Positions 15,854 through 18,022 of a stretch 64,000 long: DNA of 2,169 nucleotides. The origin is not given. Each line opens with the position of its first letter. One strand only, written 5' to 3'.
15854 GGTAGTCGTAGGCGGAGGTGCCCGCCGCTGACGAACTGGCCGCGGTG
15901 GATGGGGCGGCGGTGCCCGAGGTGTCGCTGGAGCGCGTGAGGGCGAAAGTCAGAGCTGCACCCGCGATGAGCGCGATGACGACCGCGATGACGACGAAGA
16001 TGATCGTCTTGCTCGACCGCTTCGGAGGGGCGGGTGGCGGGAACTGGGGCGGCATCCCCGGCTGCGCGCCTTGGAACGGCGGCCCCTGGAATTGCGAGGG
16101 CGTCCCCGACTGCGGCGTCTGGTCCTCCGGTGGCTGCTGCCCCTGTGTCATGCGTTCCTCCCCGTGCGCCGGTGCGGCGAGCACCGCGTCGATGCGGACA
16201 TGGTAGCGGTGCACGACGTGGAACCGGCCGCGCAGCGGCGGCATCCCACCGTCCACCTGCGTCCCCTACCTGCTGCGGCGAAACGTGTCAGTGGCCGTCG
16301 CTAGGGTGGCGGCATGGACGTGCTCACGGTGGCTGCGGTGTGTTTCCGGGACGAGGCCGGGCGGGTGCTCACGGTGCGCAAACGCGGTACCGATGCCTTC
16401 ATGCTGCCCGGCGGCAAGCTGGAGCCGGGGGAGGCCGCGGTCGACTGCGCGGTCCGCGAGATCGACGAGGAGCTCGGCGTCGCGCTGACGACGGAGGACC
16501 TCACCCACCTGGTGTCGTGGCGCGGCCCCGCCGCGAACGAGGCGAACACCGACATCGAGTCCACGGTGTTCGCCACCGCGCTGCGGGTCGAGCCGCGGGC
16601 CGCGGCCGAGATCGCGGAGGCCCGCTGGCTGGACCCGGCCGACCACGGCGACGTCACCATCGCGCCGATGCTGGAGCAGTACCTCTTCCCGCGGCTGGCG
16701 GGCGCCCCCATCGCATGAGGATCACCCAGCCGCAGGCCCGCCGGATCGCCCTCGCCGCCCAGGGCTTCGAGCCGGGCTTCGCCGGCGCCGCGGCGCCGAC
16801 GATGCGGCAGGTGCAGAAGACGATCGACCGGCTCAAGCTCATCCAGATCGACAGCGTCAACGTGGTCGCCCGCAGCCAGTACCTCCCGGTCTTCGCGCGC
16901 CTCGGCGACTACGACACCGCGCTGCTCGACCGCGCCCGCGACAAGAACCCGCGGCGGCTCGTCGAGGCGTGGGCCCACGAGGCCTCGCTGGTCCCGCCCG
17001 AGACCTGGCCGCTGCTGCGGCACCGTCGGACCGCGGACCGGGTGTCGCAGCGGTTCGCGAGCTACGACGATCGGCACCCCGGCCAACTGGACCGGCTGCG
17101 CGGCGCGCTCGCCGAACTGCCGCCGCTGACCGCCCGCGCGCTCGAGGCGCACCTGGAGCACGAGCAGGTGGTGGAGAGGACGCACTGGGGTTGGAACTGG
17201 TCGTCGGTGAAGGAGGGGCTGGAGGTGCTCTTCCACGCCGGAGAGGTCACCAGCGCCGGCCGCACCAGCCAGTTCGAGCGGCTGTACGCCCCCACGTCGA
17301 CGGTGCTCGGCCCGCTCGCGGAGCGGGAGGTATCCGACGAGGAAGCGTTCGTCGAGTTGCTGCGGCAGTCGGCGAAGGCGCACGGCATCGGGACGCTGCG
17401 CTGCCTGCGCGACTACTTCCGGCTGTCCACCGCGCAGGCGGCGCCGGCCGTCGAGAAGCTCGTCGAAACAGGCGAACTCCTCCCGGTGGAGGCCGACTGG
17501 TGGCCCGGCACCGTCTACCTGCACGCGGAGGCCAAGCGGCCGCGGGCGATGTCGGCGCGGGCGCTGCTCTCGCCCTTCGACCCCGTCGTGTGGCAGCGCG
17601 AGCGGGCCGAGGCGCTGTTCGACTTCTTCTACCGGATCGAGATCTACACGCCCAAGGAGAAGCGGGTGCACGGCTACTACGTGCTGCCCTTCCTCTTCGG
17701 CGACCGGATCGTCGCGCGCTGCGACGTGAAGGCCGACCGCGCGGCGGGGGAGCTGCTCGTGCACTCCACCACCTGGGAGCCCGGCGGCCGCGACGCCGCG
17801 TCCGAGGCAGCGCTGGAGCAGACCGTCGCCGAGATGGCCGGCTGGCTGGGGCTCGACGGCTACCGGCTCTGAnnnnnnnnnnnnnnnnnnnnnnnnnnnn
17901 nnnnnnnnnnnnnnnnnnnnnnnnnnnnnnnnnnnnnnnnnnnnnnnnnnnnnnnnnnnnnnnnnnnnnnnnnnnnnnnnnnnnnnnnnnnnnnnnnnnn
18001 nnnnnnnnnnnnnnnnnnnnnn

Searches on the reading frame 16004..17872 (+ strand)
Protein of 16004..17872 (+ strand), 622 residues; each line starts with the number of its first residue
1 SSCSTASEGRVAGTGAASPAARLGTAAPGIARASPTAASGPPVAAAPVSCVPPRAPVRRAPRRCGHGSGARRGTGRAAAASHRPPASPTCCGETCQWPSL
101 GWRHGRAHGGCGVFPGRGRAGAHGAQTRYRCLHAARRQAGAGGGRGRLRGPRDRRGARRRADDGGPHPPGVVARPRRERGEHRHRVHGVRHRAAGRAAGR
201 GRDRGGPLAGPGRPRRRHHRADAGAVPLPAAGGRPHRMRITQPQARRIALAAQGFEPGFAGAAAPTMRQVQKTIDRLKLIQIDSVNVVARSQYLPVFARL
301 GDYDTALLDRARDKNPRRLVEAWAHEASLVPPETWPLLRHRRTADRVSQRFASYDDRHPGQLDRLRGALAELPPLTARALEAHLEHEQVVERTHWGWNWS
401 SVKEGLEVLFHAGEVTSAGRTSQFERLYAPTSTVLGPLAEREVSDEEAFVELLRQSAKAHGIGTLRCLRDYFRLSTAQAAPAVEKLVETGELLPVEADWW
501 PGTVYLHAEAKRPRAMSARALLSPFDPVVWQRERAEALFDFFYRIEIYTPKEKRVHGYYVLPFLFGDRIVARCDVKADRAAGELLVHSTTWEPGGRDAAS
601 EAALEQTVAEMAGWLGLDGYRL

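Call 105: search_protein_families(library=pfam, proteins=[window:16004-17872:+], max_evalue=0.001)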
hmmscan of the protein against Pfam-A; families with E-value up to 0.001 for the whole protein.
window:16004-17872:+ (622 aa): 1 family
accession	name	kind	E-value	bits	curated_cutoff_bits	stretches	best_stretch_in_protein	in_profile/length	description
PF06224.18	AlkZ-like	-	2.1e-64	218.7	25.9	1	274-614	1-329/329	DNA glycosylase AlkZ-like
